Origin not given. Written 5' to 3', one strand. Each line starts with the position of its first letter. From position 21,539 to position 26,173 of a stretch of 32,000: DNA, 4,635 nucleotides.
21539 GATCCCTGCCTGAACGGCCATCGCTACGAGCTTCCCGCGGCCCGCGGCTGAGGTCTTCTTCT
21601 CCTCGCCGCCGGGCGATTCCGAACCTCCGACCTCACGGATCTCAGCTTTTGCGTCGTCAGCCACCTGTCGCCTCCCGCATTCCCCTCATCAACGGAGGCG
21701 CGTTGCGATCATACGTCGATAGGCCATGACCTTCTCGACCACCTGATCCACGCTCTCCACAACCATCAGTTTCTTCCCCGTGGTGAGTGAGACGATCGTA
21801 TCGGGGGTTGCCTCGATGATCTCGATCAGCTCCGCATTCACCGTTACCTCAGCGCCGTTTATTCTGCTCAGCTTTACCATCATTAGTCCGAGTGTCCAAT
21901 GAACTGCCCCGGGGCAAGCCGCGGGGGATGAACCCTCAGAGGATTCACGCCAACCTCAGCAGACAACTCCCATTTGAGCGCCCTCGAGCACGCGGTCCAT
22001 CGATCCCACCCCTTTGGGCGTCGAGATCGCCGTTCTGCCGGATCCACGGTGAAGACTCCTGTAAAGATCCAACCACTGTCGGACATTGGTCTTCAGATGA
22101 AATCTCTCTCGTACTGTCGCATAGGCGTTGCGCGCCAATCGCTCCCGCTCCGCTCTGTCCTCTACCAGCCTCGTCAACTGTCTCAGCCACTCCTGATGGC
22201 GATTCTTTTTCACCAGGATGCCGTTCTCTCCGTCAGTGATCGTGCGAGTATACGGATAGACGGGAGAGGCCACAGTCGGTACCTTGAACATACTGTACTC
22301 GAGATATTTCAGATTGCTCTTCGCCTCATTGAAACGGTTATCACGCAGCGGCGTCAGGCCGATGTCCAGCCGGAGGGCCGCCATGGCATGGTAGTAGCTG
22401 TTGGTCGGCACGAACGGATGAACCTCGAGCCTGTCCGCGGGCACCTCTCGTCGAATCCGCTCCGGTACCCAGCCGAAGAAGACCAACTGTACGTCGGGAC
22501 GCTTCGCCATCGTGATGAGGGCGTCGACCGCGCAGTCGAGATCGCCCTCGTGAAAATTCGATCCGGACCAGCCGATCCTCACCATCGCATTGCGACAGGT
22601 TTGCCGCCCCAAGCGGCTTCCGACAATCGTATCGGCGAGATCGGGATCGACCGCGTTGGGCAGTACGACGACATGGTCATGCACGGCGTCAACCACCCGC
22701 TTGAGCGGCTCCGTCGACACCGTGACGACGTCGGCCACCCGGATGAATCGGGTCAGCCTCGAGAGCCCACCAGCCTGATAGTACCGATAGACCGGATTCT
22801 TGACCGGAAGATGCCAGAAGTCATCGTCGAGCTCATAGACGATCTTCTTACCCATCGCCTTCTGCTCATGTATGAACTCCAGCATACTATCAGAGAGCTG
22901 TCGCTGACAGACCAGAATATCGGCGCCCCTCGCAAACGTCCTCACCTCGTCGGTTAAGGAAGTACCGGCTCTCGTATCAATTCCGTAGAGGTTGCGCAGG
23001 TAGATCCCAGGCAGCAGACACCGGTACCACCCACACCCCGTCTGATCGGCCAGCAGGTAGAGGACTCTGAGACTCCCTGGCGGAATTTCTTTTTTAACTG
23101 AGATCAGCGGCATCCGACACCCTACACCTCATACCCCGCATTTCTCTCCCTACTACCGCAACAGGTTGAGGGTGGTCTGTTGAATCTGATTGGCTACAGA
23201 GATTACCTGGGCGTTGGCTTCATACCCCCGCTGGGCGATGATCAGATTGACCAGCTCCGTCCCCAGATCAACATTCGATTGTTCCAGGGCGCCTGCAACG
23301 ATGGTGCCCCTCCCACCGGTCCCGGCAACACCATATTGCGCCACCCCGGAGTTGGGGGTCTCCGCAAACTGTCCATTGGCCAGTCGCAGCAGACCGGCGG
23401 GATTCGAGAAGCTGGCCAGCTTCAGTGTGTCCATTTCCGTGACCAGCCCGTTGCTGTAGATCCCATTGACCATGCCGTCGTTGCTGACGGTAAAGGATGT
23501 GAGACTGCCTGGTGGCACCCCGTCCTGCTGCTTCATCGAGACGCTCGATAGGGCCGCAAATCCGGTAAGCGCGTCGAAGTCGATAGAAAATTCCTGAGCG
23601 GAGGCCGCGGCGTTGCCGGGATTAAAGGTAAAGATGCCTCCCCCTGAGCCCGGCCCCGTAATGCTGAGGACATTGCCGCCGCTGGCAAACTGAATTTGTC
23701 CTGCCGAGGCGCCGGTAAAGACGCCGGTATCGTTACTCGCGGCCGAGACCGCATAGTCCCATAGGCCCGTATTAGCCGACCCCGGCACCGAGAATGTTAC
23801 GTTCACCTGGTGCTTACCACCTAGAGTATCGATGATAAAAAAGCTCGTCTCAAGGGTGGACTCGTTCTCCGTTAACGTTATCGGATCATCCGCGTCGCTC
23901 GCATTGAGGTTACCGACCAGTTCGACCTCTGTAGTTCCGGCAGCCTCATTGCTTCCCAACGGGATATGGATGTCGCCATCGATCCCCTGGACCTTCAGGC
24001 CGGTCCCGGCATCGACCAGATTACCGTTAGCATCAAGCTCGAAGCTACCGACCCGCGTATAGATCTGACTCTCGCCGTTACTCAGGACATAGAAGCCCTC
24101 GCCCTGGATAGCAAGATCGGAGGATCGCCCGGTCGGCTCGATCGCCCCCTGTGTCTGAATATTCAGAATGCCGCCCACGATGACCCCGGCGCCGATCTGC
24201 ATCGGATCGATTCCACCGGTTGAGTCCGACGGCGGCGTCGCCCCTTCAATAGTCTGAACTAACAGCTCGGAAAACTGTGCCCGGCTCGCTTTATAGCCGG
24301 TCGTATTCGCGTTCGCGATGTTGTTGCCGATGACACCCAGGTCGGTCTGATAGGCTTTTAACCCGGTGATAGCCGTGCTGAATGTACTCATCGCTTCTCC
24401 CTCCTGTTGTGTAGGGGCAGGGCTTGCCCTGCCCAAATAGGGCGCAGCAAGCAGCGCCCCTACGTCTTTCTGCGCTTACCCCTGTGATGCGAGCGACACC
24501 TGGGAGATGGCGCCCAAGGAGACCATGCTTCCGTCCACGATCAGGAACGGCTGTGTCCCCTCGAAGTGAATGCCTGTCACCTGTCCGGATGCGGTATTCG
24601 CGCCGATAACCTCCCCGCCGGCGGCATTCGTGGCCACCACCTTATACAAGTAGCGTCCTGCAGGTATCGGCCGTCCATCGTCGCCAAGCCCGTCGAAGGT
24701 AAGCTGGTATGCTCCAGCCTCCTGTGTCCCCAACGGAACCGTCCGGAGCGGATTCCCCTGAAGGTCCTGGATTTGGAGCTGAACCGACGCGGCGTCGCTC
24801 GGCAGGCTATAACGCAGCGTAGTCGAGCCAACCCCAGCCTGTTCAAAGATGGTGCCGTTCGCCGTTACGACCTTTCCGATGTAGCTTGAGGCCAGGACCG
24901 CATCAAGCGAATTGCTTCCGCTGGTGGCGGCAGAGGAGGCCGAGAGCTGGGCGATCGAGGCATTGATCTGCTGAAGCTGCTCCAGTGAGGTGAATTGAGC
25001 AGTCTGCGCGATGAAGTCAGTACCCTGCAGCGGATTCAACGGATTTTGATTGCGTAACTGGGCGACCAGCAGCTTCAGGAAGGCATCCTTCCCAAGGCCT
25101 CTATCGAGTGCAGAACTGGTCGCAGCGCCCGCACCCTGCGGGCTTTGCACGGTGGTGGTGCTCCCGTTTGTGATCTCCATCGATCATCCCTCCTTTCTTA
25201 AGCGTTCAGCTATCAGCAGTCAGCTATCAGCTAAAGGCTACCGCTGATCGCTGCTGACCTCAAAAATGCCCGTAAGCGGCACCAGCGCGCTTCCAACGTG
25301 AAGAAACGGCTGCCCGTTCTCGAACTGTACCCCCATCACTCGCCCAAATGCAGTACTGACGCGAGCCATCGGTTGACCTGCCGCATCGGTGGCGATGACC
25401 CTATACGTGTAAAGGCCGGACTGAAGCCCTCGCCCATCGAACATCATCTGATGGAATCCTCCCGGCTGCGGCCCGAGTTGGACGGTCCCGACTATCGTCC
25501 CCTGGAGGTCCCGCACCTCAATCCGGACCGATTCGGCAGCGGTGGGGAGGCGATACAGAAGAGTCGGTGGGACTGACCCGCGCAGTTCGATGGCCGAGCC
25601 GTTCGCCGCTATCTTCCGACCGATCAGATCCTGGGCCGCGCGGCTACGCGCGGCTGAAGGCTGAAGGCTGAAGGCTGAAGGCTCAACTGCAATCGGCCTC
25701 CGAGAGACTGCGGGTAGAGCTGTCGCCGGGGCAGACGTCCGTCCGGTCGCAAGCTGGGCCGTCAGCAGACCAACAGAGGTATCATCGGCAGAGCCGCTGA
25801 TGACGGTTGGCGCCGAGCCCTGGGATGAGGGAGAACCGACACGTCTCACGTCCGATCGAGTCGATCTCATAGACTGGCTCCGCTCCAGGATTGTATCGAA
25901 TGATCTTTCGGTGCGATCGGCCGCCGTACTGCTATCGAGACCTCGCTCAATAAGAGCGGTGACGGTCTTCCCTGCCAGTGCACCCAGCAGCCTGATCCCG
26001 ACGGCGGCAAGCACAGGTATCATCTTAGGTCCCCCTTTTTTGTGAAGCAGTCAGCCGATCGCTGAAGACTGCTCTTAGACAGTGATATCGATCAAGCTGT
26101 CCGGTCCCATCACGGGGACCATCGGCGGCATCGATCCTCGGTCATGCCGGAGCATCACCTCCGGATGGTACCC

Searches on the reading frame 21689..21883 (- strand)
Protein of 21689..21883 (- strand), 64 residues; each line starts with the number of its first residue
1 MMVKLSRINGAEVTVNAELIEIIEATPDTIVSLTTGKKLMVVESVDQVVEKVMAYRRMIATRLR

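Call 72: search_protein_families(library=ncbifam, proteins=[window:21689-21883:-], max_evalue=0.1)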
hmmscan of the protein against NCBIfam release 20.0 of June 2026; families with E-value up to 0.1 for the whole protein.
window:21689-21883:- (64 aa): 2 families
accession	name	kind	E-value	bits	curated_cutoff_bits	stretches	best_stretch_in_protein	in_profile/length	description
TIGR03755.1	conj_TIGR03755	equivalog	0.044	12.6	270.45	1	4-61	285-339/419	integrating conjugative element protein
TIGR04084.1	rSAM_AF0577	subfamily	0.097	11.6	225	1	17-61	32-76/347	TIGR04084 family radical SAM/SPASM domain-containing protein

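Call 73: search_protein_families(library=pfam, proteins=[window:21689-21883:-], max_evalue=1)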
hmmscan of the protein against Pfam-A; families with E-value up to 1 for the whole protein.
window:21689-21883:- (64 aa): 2 families
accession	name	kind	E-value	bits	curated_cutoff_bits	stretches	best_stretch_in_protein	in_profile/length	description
PF06289.16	FlbD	-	6.5e-25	86.9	24.7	1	2-59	1-58/59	Flagellar and Swarming motility proteins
PF17815.7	PDZ_3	-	0.12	12.6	22.8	1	3-49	80-126/145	PDZ domain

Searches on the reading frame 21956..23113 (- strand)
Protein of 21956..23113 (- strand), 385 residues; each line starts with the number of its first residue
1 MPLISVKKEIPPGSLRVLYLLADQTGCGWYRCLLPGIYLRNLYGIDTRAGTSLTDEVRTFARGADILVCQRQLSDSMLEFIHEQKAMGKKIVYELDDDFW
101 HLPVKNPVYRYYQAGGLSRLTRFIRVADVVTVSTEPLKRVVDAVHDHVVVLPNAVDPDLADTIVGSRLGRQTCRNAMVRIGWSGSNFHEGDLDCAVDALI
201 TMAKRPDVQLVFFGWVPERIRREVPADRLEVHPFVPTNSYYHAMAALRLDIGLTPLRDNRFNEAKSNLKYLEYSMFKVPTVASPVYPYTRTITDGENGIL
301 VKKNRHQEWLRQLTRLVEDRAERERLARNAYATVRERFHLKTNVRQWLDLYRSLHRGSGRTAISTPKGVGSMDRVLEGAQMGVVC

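Call 45: search_protein_families(library=pfam, proteins=[window:21956-23113:-], max_evalue=0.01)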
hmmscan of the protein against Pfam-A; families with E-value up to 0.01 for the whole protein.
window:21956-23113:- (385 aa): 3 families
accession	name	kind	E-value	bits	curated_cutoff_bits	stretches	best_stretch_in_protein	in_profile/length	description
PF00534.26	Glycos_transf_1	-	6.7e-11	42.5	26.4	1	204-332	44-171/172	Glycosyl transferases group 1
PF13692.12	Glyco_trans_1_4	-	2.3e-10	41.3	27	1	190-319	15-142/142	Glycosyl transferases group 1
PF13524.12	Glyco_trans_1_2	-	4.3e-10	40.2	25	1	204-349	11-144/144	Glycosyl transferase-like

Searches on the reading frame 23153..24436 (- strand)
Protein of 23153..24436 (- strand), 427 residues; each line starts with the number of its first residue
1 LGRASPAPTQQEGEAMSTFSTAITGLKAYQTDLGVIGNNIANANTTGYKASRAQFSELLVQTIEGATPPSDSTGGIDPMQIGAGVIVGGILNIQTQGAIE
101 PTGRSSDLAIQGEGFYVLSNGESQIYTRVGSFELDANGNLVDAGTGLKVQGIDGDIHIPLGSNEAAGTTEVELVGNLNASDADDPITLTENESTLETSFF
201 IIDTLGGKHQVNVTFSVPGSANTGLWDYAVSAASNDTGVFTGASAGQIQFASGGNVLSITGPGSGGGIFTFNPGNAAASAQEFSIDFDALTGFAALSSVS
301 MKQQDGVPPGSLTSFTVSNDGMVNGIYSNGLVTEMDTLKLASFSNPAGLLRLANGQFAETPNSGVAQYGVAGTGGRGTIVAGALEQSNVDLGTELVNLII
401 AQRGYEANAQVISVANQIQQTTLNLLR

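Call 45: search_protein_families(library=pfam, proteins=[window:23153-24436:-], max_evalue=0.01)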
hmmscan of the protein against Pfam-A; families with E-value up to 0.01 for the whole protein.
window:23153-24436:- (427 aa): 4 families
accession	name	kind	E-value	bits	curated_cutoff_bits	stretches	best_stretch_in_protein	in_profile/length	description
PF06429.18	Flg_bbr_C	-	9.2e-17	60.7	23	1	381-425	2-46/46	Flagellar basal body rod FlgEFG protein C-terminal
PF22692.1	LlgE_F_G_D1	-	7.2e-12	45.7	27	1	109-161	1-50/64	Flagellar hook protein FlgE/F/G D1 domain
PF07559.19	FlgE_D2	-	2.5e-11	44.7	22.7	1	177-306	2-141/142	Flagellar basal body protein FlaE D2 domain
PF00460.25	Flg_bb_rod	-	1.4e-09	38.1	20.7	1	21-49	3-31/31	Flagella basal body rod protein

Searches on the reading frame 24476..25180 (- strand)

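Call 45: search_protein_families(library=pfam, proteins=[window:24476-25180:-], max_evalue=0.01)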
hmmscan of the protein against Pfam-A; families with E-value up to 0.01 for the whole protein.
window:24476-25180:- (234 aa): 3 families
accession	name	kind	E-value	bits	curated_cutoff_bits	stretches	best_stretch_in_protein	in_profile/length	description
PF03963.19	FlgD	-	9.9e-20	71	27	1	10-77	7-74/75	Flagellar hook capping protein - N-terminal region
PF13860.13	FlgD_ig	-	5.4e-18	65.2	27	1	115-186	7-78/79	FlgD Ig-like domain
PF13861.12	FLgD_tudor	-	4e-05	24.2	26.9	1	95-225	4-57/58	FlgD Tudor-like domain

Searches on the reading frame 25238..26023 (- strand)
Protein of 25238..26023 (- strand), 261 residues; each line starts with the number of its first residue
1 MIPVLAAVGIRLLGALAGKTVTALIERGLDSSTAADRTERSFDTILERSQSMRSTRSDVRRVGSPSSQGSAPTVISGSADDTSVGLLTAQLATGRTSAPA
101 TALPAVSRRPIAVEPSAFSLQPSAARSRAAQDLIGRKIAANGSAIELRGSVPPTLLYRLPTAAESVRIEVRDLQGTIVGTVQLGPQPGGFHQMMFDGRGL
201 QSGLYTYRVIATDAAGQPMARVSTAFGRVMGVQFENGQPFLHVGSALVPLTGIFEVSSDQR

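Call 45: search_protein_families(library=pfam, proteins=[window:25238-26023:-], max_evalue=0.01)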
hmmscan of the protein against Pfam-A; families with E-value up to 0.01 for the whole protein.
window:25238-26023:- (261 aa): 2 families
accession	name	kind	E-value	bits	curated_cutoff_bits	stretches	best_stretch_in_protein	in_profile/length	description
PF13860.13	FlgD_ig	-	2.1e-10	40.9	27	1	145-213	4-77/79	FlgD Ig-like domain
PF13861.12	FLgD_tudor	-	0.00024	21.7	26.9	1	132-251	8-55/58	FlgD Tudor-like domain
